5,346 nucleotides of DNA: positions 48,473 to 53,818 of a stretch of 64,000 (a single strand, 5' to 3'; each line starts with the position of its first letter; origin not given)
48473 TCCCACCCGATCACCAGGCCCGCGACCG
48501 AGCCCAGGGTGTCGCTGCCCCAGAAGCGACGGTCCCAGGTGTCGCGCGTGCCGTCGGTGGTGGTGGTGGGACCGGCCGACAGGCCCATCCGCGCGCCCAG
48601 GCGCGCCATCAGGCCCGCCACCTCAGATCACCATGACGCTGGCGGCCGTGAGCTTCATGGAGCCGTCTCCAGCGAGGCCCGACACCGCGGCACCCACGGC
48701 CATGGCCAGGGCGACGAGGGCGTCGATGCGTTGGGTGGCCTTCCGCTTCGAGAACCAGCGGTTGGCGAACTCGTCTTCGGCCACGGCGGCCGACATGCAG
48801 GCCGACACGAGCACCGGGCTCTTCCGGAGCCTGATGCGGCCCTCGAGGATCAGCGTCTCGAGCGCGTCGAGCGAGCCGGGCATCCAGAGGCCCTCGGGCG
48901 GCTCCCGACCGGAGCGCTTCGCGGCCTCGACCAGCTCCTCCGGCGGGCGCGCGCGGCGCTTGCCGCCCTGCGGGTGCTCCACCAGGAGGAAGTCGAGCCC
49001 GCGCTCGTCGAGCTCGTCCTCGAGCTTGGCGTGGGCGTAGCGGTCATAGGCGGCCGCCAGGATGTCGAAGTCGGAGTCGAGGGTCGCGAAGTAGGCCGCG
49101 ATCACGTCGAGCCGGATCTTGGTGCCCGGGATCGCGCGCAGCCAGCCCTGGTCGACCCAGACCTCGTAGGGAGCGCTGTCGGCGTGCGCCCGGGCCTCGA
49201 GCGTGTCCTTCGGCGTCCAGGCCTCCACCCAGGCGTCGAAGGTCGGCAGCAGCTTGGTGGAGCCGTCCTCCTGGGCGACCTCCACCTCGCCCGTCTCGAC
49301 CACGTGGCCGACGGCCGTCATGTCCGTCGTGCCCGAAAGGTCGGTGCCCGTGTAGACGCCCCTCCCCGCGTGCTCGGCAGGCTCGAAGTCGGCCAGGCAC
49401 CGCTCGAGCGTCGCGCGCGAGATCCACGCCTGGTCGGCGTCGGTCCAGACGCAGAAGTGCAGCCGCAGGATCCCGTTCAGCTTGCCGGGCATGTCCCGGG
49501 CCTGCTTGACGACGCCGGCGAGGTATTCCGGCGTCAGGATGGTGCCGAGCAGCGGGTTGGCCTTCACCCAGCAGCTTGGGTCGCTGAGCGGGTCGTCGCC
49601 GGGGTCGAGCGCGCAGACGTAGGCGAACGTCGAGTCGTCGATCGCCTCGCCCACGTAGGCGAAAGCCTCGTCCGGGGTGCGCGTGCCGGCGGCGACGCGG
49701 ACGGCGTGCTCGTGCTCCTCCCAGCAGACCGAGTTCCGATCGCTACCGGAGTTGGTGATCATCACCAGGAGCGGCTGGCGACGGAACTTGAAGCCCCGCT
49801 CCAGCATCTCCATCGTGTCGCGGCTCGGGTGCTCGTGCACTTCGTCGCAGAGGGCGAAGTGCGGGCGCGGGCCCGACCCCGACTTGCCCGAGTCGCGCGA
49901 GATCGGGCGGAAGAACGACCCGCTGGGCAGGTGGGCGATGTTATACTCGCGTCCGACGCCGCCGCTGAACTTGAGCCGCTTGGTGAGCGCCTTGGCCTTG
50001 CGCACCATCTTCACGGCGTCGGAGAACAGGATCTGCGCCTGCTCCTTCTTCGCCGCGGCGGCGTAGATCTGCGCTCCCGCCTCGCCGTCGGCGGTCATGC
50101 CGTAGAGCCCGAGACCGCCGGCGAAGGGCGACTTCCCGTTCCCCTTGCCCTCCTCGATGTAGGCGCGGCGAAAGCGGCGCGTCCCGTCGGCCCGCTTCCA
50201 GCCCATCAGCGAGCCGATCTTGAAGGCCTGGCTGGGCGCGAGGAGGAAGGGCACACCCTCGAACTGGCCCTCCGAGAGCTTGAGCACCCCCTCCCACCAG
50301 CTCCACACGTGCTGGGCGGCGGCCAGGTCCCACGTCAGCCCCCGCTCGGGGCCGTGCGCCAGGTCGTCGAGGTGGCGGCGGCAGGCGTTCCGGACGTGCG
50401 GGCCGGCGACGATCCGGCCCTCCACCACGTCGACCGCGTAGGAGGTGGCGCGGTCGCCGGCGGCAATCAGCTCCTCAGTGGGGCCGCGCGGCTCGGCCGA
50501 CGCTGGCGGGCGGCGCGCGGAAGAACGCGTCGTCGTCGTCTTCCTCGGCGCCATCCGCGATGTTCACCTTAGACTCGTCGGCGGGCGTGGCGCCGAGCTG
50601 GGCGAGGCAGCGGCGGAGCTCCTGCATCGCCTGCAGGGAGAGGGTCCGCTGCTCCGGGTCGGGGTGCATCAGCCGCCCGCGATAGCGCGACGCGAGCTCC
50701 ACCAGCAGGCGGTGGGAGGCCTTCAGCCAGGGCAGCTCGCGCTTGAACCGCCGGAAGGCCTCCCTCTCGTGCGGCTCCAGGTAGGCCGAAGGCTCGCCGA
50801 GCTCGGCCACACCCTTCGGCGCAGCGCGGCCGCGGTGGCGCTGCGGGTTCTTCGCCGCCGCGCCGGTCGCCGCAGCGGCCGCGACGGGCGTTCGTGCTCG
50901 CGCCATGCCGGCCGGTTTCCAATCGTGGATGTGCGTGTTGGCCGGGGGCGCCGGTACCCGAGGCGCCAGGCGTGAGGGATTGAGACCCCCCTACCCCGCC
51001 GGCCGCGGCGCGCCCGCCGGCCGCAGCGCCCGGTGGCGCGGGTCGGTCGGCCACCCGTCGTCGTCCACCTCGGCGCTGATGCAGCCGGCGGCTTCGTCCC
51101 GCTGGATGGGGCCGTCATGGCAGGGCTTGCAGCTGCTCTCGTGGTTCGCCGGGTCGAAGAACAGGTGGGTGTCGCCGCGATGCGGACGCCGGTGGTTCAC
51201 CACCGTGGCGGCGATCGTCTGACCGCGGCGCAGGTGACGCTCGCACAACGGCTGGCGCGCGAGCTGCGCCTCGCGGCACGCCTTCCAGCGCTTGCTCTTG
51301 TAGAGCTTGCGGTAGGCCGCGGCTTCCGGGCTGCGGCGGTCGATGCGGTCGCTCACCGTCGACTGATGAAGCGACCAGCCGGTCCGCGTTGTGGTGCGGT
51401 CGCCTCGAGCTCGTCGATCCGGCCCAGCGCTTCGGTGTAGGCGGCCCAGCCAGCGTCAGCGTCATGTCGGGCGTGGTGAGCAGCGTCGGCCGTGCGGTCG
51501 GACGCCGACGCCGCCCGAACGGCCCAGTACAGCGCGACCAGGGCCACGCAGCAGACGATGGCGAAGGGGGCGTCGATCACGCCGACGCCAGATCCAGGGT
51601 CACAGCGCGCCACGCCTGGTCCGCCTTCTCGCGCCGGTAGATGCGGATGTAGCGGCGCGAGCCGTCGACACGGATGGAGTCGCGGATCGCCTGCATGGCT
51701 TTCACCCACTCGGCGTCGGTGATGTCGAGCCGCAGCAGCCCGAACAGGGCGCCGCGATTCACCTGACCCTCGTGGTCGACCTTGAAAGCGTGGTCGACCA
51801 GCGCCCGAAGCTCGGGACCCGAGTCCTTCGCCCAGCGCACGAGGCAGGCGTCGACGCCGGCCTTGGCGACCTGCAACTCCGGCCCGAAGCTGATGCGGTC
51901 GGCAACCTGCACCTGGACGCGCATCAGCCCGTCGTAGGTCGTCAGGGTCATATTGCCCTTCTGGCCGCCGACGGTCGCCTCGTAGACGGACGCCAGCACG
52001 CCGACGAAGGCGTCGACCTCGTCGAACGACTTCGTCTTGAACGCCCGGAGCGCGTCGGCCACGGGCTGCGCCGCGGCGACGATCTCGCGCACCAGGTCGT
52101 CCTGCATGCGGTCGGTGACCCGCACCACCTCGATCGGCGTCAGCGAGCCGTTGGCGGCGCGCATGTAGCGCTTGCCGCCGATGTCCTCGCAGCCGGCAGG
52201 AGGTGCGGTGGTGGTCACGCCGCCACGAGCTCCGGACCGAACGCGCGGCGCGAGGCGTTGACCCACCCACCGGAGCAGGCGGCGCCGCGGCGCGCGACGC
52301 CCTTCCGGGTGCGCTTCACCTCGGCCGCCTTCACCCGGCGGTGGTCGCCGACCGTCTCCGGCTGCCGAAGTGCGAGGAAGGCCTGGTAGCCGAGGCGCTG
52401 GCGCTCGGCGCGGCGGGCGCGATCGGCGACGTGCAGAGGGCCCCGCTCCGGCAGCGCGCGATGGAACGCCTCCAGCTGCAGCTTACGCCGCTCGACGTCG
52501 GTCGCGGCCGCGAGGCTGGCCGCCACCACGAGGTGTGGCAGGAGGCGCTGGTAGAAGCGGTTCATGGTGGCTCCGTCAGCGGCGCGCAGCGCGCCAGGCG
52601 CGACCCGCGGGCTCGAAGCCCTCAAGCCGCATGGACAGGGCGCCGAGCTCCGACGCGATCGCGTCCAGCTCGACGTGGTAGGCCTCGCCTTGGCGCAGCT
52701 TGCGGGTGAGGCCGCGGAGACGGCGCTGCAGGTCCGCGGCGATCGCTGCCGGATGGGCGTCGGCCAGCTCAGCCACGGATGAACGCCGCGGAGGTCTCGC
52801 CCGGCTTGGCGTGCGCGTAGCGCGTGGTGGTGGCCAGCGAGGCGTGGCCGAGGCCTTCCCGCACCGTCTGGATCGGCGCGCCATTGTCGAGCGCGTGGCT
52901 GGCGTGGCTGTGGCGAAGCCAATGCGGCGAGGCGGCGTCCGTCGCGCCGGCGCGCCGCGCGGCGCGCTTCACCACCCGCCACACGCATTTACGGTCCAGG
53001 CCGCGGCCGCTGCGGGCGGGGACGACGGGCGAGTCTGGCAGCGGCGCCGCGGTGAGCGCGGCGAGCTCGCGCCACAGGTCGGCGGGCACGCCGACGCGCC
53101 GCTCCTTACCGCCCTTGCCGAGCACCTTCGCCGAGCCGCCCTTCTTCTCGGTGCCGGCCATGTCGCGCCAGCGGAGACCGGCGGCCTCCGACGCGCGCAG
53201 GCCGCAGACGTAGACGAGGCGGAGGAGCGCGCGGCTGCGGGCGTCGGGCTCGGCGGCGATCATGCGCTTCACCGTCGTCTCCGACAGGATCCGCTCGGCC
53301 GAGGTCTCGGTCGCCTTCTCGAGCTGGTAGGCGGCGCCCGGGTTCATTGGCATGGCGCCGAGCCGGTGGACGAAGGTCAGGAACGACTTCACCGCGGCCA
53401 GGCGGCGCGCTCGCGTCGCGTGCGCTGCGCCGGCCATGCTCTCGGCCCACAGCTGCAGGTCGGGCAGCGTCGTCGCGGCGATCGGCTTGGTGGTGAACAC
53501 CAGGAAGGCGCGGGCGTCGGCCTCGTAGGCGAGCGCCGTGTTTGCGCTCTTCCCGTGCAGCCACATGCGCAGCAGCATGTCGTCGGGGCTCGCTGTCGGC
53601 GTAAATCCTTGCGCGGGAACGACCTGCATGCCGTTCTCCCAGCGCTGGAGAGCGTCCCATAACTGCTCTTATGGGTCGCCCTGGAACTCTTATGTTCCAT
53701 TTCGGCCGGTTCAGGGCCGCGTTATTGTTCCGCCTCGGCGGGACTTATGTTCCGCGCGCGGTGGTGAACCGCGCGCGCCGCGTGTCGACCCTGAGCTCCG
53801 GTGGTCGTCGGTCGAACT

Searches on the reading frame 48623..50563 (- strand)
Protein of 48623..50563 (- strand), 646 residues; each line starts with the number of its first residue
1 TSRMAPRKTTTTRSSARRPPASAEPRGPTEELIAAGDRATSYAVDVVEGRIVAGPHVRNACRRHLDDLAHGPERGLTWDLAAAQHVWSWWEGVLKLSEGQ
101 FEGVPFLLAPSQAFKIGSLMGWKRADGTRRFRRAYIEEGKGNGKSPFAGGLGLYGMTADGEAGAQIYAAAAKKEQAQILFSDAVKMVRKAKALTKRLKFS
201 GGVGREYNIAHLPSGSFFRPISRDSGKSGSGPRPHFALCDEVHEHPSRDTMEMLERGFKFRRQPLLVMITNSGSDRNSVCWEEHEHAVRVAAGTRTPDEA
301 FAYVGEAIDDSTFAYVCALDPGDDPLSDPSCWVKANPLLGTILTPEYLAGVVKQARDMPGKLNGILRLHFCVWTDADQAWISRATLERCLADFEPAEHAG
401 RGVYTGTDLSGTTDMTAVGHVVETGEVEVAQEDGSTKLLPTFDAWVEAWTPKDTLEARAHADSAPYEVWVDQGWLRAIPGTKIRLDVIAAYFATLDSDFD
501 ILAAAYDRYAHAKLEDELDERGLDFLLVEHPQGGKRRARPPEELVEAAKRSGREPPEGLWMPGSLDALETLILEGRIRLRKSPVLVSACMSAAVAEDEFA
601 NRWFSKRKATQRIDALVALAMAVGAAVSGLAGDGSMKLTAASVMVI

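Call 28: search_protein_families(library=phrogs, max_evalue=0.00001, proteins=[window:48623-50563:-])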
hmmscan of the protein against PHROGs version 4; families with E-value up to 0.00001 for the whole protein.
window:48623-50563:- (646 aa): 5 families
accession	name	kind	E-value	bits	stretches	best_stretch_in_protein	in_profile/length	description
phrog_9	-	head and packaging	4.9e-133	446.7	1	25-631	168-668/812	terminase large subunit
phrog_2699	-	head and packaging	5.4e-57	194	1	308-629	13-296/315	terminase large subunit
phrog_10517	-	head and packaging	3.2e-34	119.3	1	36-180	34-179/207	terminase large subunit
phrog_4914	-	head and packaging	6.2e-34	118.5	1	37-227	9-204/213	terminase large subunit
phrog_7331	-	head and packaging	1.2e-06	29.1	1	567-627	33-93/113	terminase large subunit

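Call 81: search_dna_similar(query=window:48623-50563:-, collection=phages, mode=protein, max_evalue=1e-20, max_rows=10)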
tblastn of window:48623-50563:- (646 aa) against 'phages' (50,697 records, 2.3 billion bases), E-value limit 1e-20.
Records with a match: 951; places in all: 951; records where one place covers at least 80% of the query: 733.
Best place of each record, by identity: 60-80% 4; <60% 947.
By first word of the organism name: Vibrio 110; Paenibacillus 108; Staphylococcus 104; Streptococcus 102; Ralstonia 58; Bacillus 56; Escherichia 51; Gordonia 42; Klebsiella 39; Pseudomonas 29; and 68 more.
By host as written in the record: - 127; Ralstonia solanacearum 45; Staphylococcus aureus 44; Paenibacillus larvae 42; Gordonia terrae 3612 41; Escherichia coli 40; Klebsiella pneumoniae 23; Moraxella catarrhalis 23; and 326 more.
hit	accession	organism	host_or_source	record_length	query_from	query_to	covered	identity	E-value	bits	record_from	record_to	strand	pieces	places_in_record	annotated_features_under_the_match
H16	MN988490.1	Rhizobium phage RHph_Y3_1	Rhizobium phaseoli Y3_1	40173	38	614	89%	65.2%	0e+0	706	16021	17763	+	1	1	terminase large subunit protein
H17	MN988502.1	Rhizobium phage RHph_Y3_56_1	Rhizobium phaseoli Y3_56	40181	38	614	89%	65.2%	0e+0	706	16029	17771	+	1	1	terminase large subunit protein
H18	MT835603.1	Bacteriophage sp.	human fecal samples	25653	37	614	89%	63.1%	0e+0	631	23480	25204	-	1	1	record has no annotation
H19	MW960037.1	Rhizobium phage RHph_X2_26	Sinorhizobium americanum X2_26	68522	37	614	89%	60.3%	0e+0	648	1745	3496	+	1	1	terminase large subunit protein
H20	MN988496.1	Rhizobium phage RHph_TM3_3_14B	Rhizobium etli T3_14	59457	42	614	89%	59.5%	0e+0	626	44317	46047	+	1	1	terminase large subunit protein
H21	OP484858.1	Sinorhizobium phage NV1.1.1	Sinorhizobium meliloti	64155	42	614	89%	59.3%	0e+0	624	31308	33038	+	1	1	hypothetical protein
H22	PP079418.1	Stenotrophomonas phage SOVA965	Stenotrophomonas maltophilia 1640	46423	37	614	89%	55.3%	2e-136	587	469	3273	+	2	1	terminase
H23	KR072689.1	Paracoccus phage Shpa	Paracoccus sp. HS3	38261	29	614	91%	52.6%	6e-161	517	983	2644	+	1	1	terminase large subunit-like protein | terminase small subunit-like protein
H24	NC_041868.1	Paracoccus phage Shpa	Paracoccus sp. HS3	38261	29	614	91%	52.6%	6e-161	517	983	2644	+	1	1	terminase large subunit | terminase small subunit-like protein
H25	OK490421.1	Klebsiella phage Kp4866-6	Klebsiella pneumoniae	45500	37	614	89%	46.2%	1e-130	430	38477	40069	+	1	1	record has no annotation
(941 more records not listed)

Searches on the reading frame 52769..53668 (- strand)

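Call 28: search_protein_families(library=phrogs, max_evalue=0.00001, proteins=[window:52769-53668:-])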
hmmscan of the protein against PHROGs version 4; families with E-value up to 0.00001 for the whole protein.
window:52769-53668:- (299 aa): 3 families
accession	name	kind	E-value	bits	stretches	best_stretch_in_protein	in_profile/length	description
phrog_1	-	integration and excision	1.9e-37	130.8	1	32-291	165-439/611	integrase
phrog_216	-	integration and excision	1.1e-32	114.3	1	88-294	17-231/301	integrase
phrog_7269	-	integration and excision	4.9e-08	33.8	1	224-292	8-74/89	integrase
